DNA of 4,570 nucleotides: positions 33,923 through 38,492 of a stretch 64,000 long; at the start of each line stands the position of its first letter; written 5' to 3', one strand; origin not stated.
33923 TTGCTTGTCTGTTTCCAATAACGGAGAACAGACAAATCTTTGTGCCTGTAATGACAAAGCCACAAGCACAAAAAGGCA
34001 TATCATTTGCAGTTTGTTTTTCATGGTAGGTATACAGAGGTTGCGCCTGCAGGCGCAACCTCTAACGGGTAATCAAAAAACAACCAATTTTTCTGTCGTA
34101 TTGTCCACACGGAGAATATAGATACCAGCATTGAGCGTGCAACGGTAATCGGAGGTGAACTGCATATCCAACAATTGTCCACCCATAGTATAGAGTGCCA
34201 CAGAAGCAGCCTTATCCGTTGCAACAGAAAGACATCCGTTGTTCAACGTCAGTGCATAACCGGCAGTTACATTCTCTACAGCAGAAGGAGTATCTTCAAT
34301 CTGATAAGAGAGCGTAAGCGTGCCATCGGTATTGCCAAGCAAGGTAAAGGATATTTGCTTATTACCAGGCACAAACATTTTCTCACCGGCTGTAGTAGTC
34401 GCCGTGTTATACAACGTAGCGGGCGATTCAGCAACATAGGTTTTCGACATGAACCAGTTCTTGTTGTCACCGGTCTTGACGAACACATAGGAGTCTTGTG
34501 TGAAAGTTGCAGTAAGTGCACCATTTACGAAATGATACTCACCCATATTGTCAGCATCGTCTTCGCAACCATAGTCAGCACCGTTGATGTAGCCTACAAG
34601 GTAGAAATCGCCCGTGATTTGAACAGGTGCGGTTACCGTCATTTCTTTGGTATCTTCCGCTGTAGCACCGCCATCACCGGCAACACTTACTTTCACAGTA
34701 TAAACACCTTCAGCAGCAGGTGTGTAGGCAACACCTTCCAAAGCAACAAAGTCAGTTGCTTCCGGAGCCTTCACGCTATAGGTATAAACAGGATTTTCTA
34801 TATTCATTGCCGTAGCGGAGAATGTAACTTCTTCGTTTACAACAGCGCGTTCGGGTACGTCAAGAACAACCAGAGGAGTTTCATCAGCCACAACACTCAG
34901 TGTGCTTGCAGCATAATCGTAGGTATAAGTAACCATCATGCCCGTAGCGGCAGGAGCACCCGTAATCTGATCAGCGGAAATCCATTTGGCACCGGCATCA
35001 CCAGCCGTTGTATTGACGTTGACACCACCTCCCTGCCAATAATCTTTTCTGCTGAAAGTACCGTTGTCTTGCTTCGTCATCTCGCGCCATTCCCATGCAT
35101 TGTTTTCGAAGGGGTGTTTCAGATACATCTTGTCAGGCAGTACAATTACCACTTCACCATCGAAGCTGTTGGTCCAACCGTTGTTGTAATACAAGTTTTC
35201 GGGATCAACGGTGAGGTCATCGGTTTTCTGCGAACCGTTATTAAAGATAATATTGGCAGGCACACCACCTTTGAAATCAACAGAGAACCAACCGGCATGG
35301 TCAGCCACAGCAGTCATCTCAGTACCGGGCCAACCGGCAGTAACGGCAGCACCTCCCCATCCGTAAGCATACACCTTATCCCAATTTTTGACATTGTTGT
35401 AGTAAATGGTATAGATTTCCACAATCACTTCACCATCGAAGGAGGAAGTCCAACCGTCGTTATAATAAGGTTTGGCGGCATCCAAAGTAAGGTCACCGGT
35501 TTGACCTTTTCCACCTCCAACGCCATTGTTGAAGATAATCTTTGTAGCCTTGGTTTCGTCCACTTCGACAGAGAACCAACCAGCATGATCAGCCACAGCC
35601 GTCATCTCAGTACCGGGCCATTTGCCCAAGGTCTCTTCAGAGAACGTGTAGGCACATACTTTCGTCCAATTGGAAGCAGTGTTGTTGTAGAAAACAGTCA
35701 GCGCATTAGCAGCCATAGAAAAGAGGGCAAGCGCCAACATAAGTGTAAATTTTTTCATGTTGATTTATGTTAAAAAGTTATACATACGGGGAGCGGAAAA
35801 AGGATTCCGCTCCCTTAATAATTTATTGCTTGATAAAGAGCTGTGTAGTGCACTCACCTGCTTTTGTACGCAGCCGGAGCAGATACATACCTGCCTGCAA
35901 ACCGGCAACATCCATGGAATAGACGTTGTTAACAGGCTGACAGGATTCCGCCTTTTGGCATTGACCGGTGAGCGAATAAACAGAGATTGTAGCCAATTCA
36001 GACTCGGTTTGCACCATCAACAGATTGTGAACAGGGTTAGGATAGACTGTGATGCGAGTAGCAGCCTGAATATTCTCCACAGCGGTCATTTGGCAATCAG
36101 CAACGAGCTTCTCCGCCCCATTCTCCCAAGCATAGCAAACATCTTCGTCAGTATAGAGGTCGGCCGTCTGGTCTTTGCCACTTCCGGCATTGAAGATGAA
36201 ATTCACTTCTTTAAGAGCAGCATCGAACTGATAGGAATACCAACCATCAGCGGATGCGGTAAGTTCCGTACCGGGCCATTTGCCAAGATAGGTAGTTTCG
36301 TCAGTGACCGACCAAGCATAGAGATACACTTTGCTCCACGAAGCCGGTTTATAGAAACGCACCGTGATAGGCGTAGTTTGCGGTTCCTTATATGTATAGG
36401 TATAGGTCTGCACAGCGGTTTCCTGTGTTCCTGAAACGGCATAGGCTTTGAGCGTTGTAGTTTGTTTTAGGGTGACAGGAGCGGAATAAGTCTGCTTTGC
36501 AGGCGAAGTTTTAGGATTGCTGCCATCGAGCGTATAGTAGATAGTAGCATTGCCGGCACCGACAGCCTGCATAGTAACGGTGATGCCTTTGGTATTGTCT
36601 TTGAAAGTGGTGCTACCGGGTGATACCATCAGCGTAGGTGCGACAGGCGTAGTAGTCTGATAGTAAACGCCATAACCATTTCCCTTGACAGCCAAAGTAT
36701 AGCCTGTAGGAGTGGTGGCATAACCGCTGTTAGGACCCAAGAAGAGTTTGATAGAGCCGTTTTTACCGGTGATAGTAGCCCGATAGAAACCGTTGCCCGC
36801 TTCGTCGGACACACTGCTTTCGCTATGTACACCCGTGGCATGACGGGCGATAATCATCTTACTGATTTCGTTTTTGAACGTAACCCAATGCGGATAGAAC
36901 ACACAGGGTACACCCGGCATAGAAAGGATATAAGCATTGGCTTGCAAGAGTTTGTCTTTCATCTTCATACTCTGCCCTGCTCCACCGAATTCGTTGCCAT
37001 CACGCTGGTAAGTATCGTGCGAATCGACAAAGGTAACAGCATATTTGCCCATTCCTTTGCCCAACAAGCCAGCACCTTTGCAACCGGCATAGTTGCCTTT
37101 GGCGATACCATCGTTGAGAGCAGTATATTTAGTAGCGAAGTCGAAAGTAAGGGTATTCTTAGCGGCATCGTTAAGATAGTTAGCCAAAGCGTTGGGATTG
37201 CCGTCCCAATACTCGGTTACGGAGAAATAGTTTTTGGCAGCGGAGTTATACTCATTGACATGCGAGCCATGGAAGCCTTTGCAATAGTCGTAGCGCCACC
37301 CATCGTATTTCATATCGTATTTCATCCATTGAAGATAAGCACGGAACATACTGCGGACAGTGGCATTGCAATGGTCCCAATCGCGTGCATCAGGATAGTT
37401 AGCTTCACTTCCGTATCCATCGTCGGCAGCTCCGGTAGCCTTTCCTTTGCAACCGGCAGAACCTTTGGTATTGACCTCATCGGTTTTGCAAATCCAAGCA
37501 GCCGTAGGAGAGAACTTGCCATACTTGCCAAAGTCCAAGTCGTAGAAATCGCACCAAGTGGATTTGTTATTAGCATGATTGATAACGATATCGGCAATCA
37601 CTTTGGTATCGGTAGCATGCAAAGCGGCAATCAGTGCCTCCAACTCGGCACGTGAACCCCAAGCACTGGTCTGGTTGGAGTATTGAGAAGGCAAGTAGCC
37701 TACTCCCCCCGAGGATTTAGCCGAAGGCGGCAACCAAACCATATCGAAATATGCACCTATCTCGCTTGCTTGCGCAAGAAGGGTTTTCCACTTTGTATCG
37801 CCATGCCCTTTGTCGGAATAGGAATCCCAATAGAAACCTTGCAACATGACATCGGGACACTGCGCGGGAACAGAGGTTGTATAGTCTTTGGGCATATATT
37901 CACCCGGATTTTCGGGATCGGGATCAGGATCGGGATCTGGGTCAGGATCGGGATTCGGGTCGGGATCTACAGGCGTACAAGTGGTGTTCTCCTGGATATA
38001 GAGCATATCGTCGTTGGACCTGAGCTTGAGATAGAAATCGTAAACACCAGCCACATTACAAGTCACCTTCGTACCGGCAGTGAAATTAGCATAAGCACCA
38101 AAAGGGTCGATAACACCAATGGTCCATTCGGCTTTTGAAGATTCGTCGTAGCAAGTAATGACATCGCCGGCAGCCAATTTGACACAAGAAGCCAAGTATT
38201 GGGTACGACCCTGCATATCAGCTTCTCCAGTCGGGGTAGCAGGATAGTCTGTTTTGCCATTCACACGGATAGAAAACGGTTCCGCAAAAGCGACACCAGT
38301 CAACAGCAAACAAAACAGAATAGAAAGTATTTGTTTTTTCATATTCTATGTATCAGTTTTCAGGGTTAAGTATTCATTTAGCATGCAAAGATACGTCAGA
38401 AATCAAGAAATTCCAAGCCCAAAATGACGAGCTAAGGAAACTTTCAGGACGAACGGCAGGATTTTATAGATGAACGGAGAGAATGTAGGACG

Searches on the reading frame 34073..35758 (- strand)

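Call 72: search_protein_families(library=pfam, proteins=[window:34073-35758:-], max_evalue=0.00001)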
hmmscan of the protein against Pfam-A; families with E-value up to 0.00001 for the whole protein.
window:34073-35758:- (561 aa): 1 family
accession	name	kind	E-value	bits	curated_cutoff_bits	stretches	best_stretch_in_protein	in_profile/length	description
PF16738.10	CBM26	-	1.2e-26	93.1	28.1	2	118-183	1-69/70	Starch-binding module 26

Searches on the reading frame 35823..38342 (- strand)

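Call 72: search_protein_families(library=pfam, proteins=[window:35823-38342:-], max_evalue=0.00001)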
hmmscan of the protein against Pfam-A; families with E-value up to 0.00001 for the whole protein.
window:35823-38342:- (839 aa): 5 families
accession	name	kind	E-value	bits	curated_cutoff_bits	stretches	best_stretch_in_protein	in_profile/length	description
PF16738.10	CBM26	-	7.2e-17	61.7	28.1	1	661-729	1-68/70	Starch-binding module 26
PF00128.31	Alpha-amylase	-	4.4e-13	49.7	22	1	199-491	33-358/446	Alpha amylase, catalytic domain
PF13287.12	Fn3_assoc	-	1.5e-11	44.6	23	1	597-649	8-59/59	Fn3 associated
PF13290.12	CHB_HEX_C_1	-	2.7e-11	43.7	22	1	585-646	8-67/67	Chitobiase/beta-hexosaminidase C-terminal domain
PF18962.6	Por_Secre_tail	-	3.1e-10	40.6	27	1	766-837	1-75/75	Secretion system C-terminal sorting domain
